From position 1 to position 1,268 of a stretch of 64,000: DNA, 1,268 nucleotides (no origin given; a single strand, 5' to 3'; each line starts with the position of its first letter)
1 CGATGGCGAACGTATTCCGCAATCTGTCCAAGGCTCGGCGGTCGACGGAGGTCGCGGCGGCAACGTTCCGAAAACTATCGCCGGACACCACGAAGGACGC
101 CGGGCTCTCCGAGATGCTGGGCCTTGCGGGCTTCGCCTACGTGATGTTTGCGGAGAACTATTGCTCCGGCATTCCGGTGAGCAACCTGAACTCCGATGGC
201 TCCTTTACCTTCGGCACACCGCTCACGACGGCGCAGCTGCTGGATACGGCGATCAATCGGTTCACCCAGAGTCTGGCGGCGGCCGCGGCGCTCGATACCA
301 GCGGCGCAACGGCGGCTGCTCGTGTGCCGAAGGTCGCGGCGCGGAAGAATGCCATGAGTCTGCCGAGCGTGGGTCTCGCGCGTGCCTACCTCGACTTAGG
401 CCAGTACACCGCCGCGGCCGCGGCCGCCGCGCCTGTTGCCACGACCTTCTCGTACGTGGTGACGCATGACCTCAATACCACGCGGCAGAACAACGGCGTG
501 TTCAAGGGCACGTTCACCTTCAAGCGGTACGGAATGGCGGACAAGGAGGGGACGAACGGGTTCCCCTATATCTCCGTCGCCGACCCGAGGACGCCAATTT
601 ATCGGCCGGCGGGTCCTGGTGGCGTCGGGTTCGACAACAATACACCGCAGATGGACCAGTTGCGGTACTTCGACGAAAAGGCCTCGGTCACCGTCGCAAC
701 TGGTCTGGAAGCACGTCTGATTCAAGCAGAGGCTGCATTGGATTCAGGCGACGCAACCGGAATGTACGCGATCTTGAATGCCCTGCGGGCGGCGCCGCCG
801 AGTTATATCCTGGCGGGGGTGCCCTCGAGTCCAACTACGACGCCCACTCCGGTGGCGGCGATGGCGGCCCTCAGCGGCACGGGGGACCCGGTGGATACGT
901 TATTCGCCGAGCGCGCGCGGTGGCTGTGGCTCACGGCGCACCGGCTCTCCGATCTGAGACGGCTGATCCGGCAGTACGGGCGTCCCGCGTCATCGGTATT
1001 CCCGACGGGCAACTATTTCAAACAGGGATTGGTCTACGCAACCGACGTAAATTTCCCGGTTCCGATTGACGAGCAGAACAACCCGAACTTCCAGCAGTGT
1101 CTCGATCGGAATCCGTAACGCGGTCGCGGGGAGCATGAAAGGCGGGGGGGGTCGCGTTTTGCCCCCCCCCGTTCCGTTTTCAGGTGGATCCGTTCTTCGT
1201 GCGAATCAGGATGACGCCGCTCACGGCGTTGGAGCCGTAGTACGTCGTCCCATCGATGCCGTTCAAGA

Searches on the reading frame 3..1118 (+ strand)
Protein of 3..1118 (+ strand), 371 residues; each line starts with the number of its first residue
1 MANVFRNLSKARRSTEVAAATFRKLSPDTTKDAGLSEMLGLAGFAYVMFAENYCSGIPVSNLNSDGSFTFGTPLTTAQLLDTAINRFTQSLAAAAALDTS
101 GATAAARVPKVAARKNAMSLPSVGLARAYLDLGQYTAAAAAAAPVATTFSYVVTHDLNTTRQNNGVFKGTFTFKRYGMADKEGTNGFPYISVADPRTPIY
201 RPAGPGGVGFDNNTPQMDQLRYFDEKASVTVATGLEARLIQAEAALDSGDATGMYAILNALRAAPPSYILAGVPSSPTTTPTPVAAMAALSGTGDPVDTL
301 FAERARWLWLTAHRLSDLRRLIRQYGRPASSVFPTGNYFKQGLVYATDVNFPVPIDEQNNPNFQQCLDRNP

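Call 7: search_protein_families(library=pfam, proteins=[window:3-1118:+], max_evalue=0.1)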
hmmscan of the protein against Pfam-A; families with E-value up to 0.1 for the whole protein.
window:3-1118:+ (371 aa): 2 families
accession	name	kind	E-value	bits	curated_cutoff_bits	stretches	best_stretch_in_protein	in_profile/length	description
PF13597.11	NRDD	-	0.025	13.7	26.2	1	25-108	29-111/562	Anaerobic ribonucleoside-triphosphate reductase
PF07980.17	SusD_RagB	-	0.041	14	23.1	1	239-341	166-256/297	SusD family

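Call 11: search_protein_families(library=ncbifam, proteins=[window:3-1118:+], max_evalue=0.01)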
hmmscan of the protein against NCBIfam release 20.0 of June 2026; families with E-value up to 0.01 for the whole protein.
window:3-1118:+ (371 aa): 0 families
